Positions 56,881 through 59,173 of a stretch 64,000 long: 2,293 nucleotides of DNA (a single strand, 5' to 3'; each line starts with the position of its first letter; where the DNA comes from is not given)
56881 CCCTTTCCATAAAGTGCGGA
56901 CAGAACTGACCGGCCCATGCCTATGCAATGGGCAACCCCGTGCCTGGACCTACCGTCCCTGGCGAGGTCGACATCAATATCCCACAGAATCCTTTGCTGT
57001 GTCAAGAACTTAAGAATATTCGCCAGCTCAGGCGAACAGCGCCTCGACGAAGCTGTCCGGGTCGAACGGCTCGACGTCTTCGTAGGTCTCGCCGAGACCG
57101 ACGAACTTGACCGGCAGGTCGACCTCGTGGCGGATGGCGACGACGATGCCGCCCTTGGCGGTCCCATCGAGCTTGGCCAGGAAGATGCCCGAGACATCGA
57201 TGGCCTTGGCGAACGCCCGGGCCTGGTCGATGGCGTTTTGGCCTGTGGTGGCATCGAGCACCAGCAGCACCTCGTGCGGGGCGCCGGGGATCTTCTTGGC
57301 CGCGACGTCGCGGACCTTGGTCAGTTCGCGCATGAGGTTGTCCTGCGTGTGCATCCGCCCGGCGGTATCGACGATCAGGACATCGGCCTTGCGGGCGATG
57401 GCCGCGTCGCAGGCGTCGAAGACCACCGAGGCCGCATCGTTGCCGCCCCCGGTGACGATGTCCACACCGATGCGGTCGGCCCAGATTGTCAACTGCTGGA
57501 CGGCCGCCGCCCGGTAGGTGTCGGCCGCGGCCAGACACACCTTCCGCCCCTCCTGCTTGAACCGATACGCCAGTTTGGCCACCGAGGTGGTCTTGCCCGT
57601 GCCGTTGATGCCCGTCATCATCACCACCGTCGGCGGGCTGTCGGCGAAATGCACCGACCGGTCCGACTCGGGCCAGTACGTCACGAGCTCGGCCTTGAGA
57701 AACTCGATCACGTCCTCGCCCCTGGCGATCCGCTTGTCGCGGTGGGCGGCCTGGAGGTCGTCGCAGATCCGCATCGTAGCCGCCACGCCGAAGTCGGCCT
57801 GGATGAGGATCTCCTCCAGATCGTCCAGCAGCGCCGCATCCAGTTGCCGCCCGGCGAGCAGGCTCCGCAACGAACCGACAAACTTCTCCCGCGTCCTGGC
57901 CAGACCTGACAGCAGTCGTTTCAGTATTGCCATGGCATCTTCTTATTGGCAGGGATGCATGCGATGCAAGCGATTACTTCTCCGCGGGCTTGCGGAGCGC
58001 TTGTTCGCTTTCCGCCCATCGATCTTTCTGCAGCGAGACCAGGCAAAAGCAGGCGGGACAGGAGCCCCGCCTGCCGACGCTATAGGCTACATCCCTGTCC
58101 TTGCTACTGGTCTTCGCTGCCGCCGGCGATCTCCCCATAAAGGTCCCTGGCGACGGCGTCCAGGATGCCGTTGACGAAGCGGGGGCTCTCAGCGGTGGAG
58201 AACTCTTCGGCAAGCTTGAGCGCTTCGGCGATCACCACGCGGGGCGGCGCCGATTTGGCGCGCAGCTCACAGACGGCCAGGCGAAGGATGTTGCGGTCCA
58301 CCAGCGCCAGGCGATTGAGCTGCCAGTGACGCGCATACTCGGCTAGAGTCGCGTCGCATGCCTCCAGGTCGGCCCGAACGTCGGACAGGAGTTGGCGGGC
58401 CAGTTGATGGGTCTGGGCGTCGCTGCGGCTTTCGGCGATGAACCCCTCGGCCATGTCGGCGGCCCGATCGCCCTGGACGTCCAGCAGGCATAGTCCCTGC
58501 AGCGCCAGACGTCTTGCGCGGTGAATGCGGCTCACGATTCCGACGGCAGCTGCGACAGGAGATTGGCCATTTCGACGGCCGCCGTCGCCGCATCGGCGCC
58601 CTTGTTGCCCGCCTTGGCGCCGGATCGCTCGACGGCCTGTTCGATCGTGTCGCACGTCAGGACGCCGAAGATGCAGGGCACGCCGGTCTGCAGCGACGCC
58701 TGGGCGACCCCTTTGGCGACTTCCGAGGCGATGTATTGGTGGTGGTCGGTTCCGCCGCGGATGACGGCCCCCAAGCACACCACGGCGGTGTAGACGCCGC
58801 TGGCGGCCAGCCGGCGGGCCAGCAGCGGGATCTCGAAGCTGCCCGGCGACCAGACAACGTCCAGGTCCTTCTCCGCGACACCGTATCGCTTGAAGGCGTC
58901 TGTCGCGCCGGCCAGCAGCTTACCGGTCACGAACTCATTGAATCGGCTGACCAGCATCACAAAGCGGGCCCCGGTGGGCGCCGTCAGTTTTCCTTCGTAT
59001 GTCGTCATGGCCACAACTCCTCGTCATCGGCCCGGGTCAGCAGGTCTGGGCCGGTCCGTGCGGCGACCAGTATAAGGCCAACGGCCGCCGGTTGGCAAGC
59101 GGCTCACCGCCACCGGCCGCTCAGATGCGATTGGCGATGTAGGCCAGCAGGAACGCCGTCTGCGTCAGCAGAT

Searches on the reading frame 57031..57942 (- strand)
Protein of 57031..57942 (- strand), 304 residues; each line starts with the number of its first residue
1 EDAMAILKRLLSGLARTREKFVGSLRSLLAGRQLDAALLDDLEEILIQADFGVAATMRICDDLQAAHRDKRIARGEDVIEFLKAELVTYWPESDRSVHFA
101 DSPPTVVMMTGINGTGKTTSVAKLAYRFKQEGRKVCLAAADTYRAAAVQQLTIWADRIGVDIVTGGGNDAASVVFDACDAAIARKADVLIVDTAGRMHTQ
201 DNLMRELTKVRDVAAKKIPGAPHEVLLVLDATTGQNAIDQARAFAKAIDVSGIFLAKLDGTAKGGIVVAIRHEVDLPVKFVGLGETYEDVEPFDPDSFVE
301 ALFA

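Call 26: search_protein_families(library=pfam, proteins=[window:57031-57942:-], max_evalue=0.0001)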
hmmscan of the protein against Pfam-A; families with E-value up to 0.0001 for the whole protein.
window:57031-57942:- (304 aa): 5 families
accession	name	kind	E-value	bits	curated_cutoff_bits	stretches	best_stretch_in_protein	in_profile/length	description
PF00448.28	SRP54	-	2.4e-73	246.4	22.7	1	104-303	1-195/196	SRP54-type protein, GTPase domain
PF02881.24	SRP54_N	-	1.3e-12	48.2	22.4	1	23-86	3-75/75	SRP54-type protein, helical bundle domain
PF13604.12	AAA_30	-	4.7e-08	33.4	27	1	98-208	12-109/191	AAA domain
PF13401.12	AAA_22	-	5.4e-06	27.2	27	1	105-213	6-110/130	AAA domain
PF13191.12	AAA_16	-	4.8e-05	24.4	32.6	0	103-231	24-140/167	AAA ATPase domain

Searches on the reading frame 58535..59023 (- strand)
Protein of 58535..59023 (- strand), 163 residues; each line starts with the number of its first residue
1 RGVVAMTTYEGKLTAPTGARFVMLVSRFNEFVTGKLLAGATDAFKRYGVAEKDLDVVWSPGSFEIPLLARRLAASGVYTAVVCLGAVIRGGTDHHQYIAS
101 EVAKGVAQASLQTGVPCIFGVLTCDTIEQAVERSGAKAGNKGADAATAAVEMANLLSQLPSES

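Call 26: search_protein_families(library=pfam, proteins=[window:58535-59023:-], max_evalue=0.0001)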
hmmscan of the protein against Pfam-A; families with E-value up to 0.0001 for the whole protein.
window:58535-59023:- (163 aa): 1 family
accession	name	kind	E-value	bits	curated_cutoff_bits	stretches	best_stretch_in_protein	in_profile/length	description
PF00885.24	DMRL_synthase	-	4.3e-55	185.9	26.7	1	19-156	2-138/139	6,7-dimethyl-8-ribityllumazine synthase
